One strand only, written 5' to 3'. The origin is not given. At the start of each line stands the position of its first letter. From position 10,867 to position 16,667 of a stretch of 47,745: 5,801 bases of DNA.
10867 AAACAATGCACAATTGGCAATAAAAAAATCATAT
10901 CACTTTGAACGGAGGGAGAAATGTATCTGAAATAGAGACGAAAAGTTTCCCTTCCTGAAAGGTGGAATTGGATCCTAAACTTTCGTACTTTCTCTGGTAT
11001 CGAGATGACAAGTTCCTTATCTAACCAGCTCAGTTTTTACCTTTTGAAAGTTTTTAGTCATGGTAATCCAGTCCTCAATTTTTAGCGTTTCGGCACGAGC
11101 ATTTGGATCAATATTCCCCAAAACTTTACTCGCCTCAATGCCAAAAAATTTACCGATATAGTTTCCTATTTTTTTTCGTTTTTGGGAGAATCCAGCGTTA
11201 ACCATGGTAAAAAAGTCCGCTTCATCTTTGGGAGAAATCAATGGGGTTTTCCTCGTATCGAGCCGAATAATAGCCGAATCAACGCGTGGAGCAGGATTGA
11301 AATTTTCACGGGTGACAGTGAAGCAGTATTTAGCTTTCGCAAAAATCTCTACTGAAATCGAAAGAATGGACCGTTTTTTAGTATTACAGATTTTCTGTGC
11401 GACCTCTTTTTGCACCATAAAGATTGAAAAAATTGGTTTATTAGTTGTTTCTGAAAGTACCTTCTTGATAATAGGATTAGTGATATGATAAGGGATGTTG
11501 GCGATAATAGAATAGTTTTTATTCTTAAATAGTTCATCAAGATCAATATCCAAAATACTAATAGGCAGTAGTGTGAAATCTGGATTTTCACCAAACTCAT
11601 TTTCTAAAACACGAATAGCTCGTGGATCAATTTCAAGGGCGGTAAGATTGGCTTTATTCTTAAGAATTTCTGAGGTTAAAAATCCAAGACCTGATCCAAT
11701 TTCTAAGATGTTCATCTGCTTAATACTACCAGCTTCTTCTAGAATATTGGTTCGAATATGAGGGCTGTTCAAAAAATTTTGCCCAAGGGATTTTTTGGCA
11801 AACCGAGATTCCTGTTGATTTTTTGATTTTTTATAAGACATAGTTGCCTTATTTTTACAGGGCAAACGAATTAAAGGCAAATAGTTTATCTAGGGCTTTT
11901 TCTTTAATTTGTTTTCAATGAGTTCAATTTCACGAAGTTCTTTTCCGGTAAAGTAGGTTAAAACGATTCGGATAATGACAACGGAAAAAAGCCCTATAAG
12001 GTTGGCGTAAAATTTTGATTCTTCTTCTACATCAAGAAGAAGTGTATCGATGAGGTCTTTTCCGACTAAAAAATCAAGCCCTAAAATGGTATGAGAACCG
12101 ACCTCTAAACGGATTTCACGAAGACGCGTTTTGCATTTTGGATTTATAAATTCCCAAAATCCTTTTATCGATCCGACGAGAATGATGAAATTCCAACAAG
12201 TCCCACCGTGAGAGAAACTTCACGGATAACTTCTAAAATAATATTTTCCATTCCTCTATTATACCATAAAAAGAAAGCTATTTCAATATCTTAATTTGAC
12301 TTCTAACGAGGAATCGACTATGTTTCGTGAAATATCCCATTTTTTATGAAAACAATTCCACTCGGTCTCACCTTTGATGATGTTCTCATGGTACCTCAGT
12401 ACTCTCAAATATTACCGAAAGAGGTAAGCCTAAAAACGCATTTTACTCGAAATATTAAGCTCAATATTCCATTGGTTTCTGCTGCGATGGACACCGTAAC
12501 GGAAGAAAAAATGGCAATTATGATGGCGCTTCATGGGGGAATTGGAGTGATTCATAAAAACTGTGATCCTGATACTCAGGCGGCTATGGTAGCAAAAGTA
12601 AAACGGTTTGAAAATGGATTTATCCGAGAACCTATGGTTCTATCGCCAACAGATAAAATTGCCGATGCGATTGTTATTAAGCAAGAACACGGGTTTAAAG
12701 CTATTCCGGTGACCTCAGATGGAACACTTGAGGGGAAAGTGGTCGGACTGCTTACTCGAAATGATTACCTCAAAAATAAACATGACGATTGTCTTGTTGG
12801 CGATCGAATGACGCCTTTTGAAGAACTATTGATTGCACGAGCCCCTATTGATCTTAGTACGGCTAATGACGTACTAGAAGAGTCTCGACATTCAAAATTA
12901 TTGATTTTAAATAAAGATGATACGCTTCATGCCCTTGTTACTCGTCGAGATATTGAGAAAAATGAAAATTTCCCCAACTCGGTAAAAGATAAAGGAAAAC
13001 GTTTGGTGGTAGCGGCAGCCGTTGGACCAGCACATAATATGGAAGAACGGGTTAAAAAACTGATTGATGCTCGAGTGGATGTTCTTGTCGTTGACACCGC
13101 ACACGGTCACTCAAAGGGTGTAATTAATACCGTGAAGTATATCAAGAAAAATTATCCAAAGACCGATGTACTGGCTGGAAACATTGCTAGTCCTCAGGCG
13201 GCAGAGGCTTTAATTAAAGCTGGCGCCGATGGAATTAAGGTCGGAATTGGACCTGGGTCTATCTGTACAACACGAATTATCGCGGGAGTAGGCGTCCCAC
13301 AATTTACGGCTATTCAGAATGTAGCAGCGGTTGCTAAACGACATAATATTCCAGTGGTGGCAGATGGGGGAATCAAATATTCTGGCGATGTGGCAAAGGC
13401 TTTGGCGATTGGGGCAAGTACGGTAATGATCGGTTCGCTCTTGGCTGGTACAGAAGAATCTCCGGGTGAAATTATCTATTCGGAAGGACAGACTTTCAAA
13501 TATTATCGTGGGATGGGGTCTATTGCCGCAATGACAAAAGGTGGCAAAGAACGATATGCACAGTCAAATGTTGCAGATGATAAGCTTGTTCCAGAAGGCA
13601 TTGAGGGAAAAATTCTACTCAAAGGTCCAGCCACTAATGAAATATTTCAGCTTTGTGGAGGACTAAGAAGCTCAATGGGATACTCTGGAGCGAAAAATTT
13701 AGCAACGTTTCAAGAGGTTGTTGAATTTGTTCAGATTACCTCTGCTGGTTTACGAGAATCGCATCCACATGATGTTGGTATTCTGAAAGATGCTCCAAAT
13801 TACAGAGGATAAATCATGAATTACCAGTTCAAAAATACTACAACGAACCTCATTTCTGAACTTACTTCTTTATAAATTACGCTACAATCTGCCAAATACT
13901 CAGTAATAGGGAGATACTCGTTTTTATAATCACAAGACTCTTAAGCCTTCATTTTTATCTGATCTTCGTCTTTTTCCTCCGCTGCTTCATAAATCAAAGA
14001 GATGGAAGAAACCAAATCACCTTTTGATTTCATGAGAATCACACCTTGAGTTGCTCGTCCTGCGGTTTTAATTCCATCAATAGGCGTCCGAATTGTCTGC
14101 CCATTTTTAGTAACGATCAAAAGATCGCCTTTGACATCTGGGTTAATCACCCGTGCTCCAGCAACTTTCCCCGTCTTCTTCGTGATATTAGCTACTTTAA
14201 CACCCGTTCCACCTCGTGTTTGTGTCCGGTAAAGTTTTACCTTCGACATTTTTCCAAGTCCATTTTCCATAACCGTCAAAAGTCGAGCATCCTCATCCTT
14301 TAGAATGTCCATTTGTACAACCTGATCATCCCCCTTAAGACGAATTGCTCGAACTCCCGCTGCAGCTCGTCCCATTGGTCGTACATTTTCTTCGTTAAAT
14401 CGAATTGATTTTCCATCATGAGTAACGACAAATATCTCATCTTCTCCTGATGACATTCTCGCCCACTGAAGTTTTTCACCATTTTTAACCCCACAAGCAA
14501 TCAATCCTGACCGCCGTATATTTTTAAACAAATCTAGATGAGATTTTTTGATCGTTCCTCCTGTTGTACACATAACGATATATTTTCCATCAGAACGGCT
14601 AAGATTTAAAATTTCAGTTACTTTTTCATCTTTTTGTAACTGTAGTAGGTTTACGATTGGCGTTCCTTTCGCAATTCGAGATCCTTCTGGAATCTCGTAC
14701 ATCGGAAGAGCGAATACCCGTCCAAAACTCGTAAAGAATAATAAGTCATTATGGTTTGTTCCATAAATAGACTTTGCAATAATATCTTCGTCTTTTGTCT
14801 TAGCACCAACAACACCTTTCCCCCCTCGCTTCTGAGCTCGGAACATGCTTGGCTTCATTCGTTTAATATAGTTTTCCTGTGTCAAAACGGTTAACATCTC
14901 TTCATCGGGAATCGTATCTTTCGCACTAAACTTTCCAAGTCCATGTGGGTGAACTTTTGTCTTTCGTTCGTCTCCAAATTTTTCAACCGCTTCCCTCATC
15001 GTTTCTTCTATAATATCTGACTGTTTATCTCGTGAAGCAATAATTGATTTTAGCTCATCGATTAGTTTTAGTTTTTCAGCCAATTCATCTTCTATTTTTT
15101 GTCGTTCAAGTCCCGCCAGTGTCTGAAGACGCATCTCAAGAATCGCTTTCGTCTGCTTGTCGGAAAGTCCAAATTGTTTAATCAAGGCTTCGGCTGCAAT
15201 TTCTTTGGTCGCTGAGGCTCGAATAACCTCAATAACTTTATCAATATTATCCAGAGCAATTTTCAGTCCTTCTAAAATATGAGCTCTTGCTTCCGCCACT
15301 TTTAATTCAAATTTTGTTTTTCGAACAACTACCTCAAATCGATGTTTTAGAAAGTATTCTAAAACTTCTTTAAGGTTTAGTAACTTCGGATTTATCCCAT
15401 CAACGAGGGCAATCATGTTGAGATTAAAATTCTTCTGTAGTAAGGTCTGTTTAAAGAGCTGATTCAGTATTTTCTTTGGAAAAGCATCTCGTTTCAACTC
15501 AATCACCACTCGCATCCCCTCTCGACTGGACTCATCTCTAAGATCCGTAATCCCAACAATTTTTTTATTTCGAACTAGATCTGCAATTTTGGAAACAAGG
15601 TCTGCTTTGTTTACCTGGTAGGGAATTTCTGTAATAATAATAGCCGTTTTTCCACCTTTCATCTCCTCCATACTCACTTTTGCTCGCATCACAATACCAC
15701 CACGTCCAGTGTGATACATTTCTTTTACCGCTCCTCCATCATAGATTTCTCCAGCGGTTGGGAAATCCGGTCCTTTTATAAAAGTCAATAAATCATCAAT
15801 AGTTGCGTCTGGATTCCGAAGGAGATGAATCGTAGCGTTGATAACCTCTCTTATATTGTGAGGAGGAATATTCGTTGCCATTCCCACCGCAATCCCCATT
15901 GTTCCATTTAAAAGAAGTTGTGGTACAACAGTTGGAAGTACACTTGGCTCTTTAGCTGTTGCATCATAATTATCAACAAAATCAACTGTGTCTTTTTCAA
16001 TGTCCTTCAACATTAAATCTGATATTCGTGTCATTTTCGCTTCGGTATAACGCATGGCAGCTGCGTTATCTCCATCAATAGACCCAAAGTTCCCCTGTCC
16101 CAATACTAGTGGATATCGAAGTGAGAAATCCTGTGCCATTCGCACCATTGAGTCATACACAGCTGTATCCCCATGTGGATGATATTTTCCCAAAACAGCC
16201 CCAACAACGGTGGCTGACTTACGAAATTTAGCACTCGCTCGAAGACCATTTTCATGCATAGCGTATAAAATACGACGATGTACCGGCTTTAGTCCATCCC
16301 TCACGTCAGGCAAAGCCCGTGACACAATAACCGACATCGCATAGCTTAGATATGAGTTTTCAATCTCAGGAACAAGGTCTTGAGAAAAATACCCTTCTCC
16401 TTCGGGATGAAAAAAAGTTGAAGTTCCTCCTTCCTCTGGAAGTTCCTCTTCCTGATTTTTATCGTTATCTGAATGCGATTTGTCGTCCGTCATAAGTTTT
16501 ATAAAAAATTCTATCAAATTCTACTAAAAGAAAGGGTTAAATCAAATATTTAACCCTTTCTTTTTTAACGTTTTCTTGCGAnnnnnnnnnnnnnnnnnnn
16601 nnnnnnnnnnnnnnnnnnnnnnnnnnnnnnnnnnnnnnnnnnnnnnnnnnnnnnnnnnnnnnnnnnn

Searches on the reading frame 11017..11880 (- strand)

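Call 7: search_protein_families(library=pfam, proteins=[window:11017-11880:-], max_evalue=0.001)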
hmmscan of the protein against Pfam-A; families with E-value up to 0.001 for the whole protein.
window:11017-11880:- (287 aa): 4 families
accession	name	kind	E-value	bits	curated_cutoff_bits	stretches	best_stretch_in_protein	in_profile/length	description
PF00398.26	RrnaAD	-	1.3e-52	178.9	24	1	28-279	4-262/263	Ribosomal RNA adenine dimethylase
PF05175.20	MTS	-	1.7e-05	24.9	23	1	54-142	31-119/170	Methyltransferase small domain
PF13649.12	Methyltransf_25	-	0.00014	23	27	1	58-144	1-88/97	Methyltransferase domain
PF08242.18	Methyltransf_12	-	0.00015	22.8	30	1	59-120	1-64/98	Methyltransferase domain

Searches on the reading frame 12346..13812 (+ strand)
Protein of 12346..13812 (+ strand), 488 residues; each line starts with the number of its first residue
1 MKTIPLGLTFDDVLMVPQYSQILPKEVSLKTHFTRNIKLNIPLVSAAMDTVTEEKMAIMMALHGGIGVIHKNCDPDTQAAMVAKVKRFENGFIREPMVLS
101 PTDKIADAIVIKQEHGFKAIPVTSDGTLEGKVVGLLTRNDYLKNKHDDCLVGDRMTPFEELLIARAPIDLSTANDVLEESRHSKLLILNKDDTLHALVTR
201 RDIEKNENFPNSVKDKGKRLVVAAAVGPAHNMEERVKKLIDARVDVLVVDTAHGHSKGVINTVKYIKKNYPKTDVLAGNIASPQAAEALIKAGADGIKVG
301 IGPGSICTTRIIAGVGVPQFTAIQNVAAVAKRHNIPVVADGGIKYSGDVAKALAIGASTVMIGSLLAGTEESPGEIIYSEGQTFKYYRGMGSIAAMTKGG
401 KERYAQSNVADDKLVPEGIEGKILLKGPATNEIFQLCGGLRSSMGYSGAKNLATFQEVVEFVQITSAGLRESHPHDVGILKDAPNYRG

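Call 7: search_protein_families(library=pfam, proteins=[window:12346-13812:+], max_evalue=0.001)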
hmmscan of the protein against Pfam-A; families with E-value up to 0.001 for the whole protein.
window:12346-13812:+ (488 aa): 9 families
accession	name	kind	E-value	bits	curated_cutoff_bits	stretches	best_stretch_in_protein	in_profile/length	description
PF00478.31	IMPDH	-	8.1e-159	528.6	25.6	1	7-475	1-345/345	IMP dehydrogenase / GMP reductase domain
PF03060.21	NMO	-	1.6e-11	44.6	28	1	218-374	88-233/331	Nitronate monooxygenase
PF01070.24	FMN_dh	-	4.4e-10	39.6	24.9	1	255-364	202-303/350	FMN-dependent dehydrogenase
PF00571.33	CBS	-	2.2e-09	37.9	24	1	94-144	7-54/57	CBS domain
PF01207.24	Dus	-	6.7e-06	25.9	20.4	0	323-364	173-215/311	Dihydrouridine synthase (Dus)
PF00977.27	His_biosynth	-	8.6e-06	25.8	23.6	1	322-366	61-105/228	Histidine biosynthesis protein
PF01645.23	Glu_synthase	-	6.8e-05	22.6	20.4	1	284-364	219-305/369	Conserved region in glutamate synthase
PF01180.27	DHO_dh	-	0.00029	20.6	27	1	321-366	225-272/291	Dihydroorotate dehydrogenase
PF05690.20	ThiG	-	0.00058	19.7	23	0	313-371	157-212/247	Thiazole biosynthesis protein ThiG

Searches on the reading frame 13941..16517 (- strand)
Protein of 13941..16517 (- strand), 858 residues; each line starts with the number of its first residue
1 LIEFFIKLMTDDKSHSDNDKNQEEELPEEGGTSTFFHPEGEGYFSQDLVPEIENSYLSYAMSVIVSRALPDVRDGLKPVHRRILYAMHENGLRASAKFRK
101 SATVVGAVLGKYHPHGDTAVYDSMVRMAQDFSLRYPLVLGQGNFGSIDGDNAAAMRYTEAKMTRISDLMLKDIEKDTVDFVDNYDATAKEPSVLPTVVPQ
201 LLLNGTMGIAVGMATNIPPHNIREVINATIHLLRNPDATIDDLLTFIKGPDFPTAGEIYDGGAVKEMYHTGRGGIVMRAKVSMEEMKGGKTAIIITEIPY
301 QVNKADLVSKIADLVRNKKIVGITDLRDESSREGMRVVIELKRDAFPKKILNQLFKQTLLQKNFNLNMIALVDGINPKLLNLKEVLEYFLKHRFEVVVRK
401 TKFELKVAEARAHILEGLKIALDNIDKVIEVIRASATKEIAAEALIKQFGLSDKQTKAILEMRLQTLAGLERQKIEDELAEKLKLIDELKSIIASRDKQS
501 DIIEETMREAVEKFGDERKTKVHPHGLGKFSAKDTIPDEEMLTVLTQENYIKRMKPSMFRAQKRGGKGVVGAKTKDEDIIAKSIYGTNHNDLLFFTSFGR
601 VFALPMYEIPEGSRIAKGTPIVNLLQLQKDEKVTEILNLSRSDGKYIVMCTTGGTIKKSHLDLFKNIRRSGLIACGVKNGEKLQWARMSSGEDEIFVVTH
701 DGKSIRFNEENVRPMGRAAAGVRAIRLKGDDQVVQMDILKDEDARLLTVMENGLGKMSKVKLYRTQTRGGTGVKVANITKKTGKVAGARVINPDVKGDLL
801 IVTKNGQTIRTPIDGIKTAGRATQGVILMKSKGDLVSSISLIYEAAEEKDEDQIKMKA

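Call 8: search_protein_families(library=pfam, proteins=[window:13941-16517:-], max_evalue=0.001)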
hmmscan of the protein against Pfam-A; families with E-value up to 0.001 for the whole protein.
window:13941-16517:- (858 aa): 2 families
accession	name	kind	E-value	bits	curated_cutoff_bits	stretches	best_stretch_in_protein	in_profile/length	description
PF00521.26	DNA_topoisoIV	-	5.1e-163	543.4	31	1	67-507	1-431/432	DNA gyrase/topoisomerase IV, subunit A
PF03989.18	DNA_gyraseA_C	-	1.1e-55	185.3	27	6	693-738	1-46/48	DNA gyrase C-terminal domain, beta-propeller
